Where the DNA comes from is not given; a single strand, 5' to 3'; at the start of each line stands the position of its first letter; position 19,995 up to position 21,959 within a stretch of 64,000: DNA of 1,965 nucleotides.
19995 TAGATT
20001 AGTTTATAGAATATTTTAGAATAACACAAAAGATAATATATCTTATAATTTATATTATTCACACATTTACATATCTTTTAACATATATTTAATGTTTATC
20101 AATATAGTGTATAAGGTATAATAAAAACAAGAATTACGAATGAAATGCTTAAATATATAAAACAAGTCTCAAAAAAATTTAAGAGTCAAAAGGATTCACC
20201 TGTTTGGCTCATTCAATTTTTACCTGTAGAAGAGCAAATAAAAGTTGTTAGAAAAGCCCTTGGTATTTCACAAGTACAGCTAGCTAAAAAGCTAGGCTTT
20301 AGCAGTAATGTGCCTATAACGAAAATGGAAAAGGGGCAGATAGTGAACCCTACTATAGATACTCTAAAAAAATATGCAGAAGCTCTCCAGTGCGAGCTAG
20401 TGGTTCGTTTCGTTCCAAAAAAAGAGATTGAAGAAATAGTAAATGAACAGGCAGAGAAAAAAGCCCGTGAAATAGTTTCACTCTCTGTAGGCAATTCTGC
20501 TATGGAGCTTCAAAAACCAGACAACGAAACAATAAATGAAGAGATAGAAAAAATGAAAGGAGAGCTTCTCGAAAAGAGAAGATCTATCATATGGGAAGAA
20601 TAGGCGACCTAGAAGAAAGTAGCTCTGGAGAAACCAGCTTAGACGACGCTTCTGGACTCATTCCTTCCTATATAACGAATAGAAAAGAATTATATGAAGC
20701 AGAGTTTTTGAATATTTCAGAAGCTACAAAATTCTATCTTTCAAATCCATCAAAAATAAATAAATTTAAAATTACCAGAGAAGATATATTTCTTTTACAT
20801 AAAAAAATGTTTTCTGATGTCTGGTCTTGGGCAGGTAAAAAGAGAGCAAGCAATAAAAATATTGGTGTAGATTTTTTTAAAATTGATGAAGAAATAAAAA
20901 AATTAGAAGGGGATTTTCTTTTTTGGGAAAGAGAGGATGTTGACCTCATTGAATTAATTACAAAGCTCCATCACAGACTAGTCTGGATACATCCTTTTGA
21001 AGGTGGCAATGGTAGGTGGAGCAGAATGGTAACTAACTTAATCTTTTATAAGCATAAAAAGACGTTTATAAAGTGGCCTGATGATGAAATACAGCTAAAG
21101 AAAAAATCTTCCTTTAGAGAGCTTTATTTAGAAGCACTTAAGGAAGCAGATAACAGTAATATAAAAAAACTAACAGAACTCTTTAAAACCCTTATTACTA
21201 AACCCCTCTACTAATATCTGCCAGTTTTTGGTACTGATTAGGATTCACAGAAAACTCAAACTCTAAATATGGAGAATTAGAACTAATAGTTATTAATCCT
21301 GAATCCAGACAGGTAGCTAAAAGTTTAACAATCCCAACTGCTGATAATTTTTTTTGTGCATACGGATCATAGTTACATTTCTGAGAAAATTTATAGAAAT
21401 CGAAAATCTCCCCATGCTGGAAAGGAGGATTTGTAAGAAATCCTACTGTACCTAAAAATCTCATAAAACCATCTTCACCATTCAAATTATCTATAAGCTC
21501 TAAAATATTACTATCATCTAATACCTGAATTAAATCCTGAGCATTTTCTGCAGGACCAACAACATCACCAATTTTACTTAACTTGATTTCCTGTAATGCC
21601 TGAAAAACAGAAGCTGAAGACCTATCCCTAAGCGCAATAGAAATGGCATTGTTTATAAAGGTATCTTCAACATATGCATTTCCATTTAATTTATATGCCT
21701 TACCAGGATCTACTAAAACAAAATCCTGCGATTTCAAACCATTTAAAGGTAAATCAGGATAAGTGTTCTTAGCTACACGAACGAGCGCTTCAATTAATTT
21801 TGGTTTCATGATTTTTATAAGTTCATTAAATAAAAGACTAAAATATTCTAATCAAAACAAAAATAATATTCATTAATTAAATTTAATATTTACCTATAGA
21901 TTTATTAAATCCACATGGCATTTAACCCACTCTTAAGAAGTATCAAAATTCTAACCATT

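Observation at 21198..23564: Accessory-looking trio next to the Fic module: NPPF methyltransferase-like gene, caspase-like clan-CD protease with a 250-aa low-complexity insertion, and a small membrane protein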

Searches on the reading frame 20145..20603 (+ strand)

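Call 3: search_protein_families(library=pfam, proteins=[window:20145-20603:+], max_evalue=1)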
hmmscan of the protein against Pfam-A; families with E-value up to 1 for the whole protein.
window:20145-20603:+ (152 aa): 9 families
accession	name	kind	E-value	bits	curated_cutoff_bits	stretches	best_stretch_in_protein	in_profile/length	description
PF01381.28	HTH_3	-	5e-12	46.1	23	1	32-85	1-52/55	Helix-turn-helix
PF13443.12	HTH_26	-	4.6e-06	27.2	22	1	32-84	2-53/63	Cro/C1-type HTH DNA-binding domain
PF12844.13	HTH_19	-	1.1e-05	25.7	30.2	1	31-81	3-51/64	Helix-turn-helix domain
PF13560.12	HTH_31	-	5.5e-05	23.8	27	1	31-83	5-56/64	Helix-turn-helix domain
PF02629.25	CoA_binding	-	0.025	15.8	22.3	1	64-114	48-95/97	CoA binding domain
PF13744.12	HTH_37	-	0.042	14.1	27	1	31-87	22-77/80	Helix-turn-helix domain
PF00745.25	GlutR_dimer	-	0.045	14.5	22.9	1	63-112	18-67/99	Glutamyl-tRNAGlu reductase, dimerisation domain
PF06988.16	NifT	-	0.061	13.5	22.6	1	88-117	15-45/64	NifT/FixU protein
PF10727.15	Rossmann-like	-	0.17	12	23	1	69-125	59-118/131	Rossmann-like domain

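Call 4: search_protein_families(library=ncbifam, proteins=[window:20145-20603:+], max_evalue=1)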
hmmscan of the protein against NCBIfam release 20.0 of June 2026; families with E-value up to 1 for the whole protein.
window:20145-20603:+ (152 aa): 14 families
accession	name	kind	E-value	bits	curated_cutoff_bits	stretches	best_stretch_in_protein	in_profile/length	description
TIGR02612.1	mob_myst_A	hypoth_equivalog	6.1e-27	94.3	122.6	1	26-152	24-150/150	mobile mystery protein A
NF041951.1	phage_RstR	subfamily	3e-08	33.9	80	1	28-137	3-99/108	RstR family transcriptional repressor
NF046032.1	TransRegSlrRBacil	equivalog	4.8e-07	30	250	1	32-135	6-108/149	HTH-type transcriptional regulator SlrR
TIGR00270.2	TIGR00270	equivalog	1.7e-06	27.9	110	1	29-92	77-138/159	multiprotein bridging factor aMBF1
TIGR03070.1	couple_hipB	subfamily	1.8e-06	27.8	71.65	1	31-85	6-58/58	type II toxin-antitoxin system Y4mF family antitoxin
NF007257.0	PRK09706.1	subfamily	6.6e-05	22.7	101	1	29-84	7-60/135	transcriptional repressor DicA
TIGR03830.1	CxxCG_CxxCG_HTH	subfamily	0.00076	19.3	61.8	1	28-68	66-105/127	type II TA system antitoxin MqsA family protein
NF006015.0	PRK08154.1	subfamily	0.0011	18.2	204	1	28-94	31-94/314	anaerobic benzoate catabolism transcriptional regulator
NF007408.0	PRK09943.1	equivalog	0.0013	18.3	211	1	30-97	10-75/185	HTH-type transcriptional regulator PuuR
NF010083.0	PRK13568.1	equivalog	0.0046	15.8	554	1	86-149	92-155/419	DNA uptake porin HofQ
NF047542.1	telomere_Tap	equivalog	0.017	13.8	600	1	26-108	16-96/695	telomere-associated protein Tap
NF007271.0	PRK09726.1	equivalog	0.071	13.1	79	1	30-86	15-69/88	type II toxin-antitoxin system antitoxin HipB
NF040676.1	wall_bind_EntB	exception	0.092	11.2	780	1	76-140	190-328/490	cell wall-binding protein EntB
NF006872.0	PRK09368.1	subfamily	0.095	12.8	151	1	65-119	50-104/143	gas vesicle structural protein GvpA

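Call 5: search_protein_families(library=padloc, proteins=[window:20145-20603:+], max_evalue=1)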
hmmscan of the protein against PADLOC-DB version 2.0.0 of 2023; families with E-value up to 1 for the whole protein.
window:20145-20603:+ (152 aa): 9 families
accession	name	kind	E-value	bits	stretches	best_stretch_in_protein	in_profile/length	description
PDLC02926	HTH_VI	-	3.3e-11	41.3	1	29-112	3-81/92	-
PDLC03949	RmrA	-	5.5e-06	23.5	1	30-113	5-84/363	-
PDLC04142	capH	-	3.1e-05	23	1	29-130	8-91/103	capH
PDLC03951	RmrA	-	5.1e-05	20.4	1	30-85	11-64/400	-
PDLC03952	RmrA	-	0.00076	16.4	1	29-98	24-89/395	-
PDLC04760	PDC-M64C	-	0.0051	15.2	1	7-87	8-84/93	-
PDLC03953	RmrA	-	0.014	12.6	1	29-83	7-59/373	-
PDLC00726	Effector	-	0.017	12.6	1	26-109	5-85/258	4TM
PDLC04775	PDC-M69A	-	0.049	12.1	1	25-85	5-63/113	-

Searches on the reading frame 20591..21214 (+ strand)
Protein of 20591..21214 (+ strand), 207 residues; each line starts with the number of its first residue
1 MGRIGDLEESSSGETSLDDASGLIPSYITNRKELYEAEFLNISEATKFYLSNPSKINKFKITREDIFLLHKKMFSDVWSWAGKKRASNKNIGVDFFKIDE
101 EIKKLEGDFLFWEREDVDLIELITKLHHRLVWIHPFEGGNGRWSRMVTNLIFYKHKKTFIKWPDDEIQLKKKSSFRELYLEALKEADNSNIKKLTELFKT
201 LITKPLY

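Call 3: search_protein_families(library=pfam, proteins=[window:20591-21214:+], max_evalue=1)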
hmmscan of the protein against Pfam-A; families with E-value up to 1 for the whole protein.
window:20591-21214:+ (207 aa): 1 family
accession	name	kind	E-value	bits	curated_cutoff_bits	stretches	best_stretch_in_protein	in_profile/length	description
PF02661.23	Fic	-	3.4e-13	50.7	24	1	61-151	2-92/93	Fic/DOC family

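Call 4: search_protein_families(library=ncbifam, proteins=[window:20591-21214:+], max_evalue=1)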
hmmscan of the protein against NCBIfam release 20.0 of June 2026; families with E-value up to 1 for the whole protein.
window:20591-21214:+ (207 aa): 7 families
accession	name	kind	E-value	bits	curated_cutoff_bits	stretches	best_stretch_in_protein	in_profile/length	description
TIGR02613.1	mob_myst_B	hypoth_equivalog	1.9e-42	145.3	124.4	1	18-197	7-184/186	mobile mystery protein B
NF046029.1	ProtAdlyltaseNmFic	equivalog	1.2e-06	28.4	230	1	49-179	14-146/177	protein adenylyltransferase Fic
TIGR01550.1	DOC_P1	subfamily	0.00022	21.4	38.65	1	117-168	49-99/122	type II toxin-antitoxin system death-on-curing family toxin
NF007672.0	PRK10347.1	equivalog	0.0015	18.3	181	1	68-150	61-151/200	putative adenosine monophosphate-protein transferase Fic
NF046030.1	ProtAdlyltaseSoFic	equivalog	0.0028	16.6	550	1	112-153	171-212/361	protein adenylyltransferase Fic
NF045983.1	ProtAdnltaseVbhT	equivalog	0.0041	16.3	800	1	66-89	59-82/419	type II toxin-antitoxin system protein adenylyltransferase VbhT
NF041381.1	XopAC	subfamily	0.027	13.2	450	1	117-147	376-406/451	XopAC/AvrAC family type III secretion system effector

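Call 5: search_protein_families(library=padloc, proteins=[window:20591-21214:+], max_evalue=1)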
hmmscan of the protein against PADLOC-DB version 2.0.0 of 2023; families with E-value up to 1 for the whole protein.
window:20591-21214:+ (207 aa): 10 families
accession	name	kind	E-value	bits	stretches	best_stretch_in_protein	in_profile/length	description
PDLC04839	PDC-S04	-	1.5e-24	84.9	1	28-202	28-202/205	-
PDLC04838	PDC-S04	-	3.3e-14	51.2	1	28-203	33-203/209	-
PDLC03963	SoFic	-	1.5e-10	39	1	35-156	90-216/361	-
PDLC04840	PDC-S04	-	2.8e-08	31.8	1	114-199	136-209/227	-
PDLC04837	PDC-S04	-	2.9e-07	28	1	96-200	130-222/234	-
PDLC04836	PDC-S04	-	4.7e-07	27.2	1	111-200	146-225/244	-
PDLC04842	PDC-S04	-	8.1e-07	27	1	40-188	20-157/202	-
PDLC04841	PDC-S04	-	1.5e-06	26.1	1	68-203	147-269/292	-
PDLC05078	PDC-S72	-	4.1e-05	20.8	1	12-88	51-127/377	-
PDLC04966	PDC-S24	-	0.00036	17.5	1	128-154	312-338/497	-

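Call 99: search_dna_similar(query=window:20591-21214:+, collection=plasmids, mode=protein, max_evalue=0.00001, max_rows=10)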
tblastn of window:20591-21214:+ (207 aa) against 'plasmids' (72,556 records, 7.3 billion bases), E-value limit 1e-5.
Records with a match: 273; places in all: 276; records where one place covers at least 80% of the query: 264.
Best place of each record, by identity: <60% 273.
By first word of the organism name: Agrobacterium 100; Rhizobium 55; Coxiella 19; Sinorhizobium 18; Vibrio 17; Bradyrhizobium 12; Ensifer 7; Neorhizobium 5; Shewanella 4; Candidatus 3; and 26 more.
By predicted mobility (MOB-suite, as given by PLSDB): non-mobilizable 137; conjugative 108; mobilizable 28.
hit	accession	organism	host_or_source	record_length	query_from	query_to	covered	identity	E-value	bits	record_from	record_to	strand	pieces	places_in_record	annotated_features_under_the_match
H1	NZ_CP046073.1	Sulfurimonas aquatica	cell culture,lake water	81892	15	201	90%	39.5%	3e-34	135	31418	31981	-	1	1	mobile mystery protein B | hypothetical protein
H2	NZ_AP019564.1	Rickettsia asiatica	Ixodes ovatus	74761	13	197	89%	39.7%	8e-31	125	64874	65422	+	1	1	mobile mystery protein B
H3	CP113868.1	Candidatus Megaera polyxenophila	Euplotes woodruffi,mixed host and ...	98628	11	194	89%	39.6%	1e-27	116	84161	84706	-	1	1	Fic/DOC family protein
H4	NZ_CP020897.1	Rhizobium phaseoli Brasil 5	Phaseolus vulgaris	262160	6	207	98%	35.4%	7e-29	119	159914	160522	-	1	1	mobile mystery protein B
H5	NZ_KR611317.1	Rickettsia endosymbiont of Ixodes pacificus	-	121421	13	197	89%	38.7%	3e-29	120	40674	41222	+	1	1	mobile mystery protein B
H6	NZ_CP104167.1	Candidatus Megaera polyxenophila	Cryptomonas gyropyrenoidosa SAG ...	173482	11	194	89%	38.5%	2e-27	115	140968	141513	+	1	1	mobile mystery protein B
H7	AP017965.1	Candidatus Megaera polyxenophila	-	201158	11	194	89%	38.5%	2e-27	115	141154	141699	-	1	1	mobile mystery protein B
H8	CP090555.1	Neorhizobium galegae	Galega,Cell culture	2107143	4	205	98%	35.0%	4e-29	120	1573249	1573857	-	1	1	mobile mystery protein B | mobile mystery protein A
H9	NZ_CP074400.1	Agrobacterium salinitolerans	Cotton,tiaaue sample,root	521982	3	200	96%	35.1%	4e-28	117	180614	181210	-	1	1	mobile mystery protein B | mobile mystery protein A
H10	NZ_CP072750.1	Thiothrix fructosivorans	cell culture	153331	3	200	96%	35.0%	4e-22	100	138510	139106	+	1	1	mobile mystery protein B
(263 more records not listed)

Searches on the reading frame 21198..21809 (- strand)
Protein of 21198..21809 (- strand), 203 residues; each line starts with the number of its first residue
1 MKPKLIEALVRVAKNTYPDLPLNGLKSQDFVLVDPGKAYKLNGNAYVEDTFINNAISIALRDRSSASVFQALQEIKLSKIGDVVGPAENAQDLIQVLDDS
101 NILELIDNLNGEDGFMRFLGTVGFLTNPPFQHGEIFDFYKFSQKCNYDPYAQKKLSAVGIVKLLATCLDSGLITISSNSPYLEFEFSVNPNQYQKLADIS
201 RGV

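Call 3: search_protein_families(library=pfam, proteins=[window:21198-21809:-], max_evalue=1)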
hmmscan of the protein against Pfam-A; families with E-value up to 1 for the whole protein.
window:21198-21809:- (203 aa): 1 family
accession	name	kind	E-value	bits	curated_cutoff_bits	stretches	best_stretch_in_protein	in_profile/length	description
PF12651.13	RHH_3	-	0.05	14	21.6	1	184-201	5-22/44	Ribbon-helix-helix domain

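Call 4: search_protein_families(library=ncbifam, proteins=[window:21198-21809:-], max_evalue=1)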
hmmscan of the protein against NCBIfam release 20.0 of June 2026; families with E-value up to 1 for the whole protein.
window:21198-21809:- (203 aa): 0 families

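Call 5: search_protein_families(library=padloc, proteins=[window:21198-21809:-], max_evalue=1)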
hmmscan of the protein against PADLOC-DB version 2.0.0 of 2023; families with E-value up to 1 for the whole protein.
window:21198-21809:- (203 aa): 0 families

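Call 8: search_solved_structures(query=window:21198-21809:-, max_evalue=10, show_alignments=2)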
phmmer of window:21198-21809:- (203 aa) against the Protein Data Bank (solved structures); distinct sequences matched with E-value up to 10: 1.
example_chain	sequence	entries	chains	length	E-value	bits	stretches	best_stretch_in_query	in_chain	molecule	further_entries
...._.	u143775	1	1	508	1.5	11.7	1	18-99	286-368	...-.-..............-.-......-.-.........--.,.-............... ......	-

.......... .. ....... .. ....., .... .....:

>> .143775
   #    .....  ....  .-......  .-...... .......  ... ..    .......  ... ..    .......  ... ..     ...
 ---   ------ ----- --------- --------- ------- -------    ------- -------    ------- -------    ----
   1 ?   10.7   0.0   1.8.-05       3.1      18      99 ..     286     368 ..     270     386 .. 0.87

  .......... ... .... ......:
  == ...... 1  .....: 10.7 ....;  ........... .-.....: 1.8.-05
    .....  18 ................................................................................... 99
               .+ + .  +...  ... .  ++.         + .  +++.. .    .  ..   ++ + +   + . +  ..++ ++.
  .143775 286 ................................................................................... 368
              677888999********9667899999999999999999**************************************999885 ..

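Call 18: find_homologous_proteins(query=window:21198-21809:-, max_evalue=0.001)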
Query window:21198-21809:-: 161 candidates shared short words with the query, none scored E <= 0.001.

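Call 61: list_cluster_members(proteins=[P0001, P0010, window:21198-21809:-, window:20591-21214:+, window:20145-20603:+, P0005, P0007, window:23597-24079:-, P0009, P0017])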
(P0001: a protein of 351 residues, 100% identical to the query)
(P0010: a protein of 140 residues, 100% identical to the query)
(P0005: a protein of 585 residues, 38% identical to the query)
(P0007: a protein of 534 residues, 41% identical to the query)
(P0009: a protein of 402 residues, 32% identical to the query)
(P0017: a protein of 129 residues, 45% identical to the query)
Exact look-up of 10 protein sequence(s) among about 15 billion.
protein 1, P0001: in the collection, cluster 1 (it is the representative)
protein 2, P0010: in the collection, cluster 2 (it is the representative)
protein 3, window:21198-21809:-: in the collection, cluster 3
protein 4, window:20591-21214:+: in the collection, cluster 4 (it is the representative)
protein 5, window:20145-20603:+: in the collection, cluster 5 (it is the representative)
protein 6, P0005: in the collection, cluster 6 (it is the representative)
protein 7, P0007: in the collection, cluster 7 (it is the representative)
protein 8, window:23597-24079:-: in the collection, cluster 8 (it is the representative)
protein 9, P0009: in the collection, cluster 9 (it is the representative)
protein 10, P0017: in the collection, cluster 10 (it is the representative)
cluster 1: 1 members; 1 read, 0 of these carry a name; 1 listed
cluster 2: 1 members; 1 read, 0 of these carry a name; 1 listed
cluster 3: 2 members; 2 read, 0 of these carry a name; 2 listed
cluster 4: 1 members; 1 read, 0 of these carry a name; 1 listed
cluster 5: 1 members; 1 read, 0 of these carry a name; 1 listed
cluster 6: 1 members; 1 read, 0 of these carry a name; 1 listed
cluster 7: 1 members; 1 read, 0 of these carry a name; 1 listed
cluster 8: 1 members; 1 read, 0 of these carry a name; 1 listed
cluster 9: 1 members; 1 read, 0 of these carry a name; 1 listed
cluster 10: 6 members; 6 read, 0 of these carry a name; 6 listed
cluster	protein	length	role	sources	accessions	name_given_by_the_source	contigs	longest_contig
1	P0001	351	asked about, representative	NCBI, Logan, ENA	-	-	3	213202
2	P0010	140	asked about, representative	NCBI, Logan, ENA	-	-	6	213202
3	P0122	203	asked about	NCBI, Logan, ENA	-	-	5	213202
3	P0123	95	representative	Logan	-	-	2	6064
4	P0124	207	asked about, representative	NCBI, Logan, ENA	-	-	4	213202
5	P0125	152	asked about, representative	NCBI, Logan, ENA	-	-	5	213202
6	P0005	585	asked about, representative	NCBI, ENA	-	-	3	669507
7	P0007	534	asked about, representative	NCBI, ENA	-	-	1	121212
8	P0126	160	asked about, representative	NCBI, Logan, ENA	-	-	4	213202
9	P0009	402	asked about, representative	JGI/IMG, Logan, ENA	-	-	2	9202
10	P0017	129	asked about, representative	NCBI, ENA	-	-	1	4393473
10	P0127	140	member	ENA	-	-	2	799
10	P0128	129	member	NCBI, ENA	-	-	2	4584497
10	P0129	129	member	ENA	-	-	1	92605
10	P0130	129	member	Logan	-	-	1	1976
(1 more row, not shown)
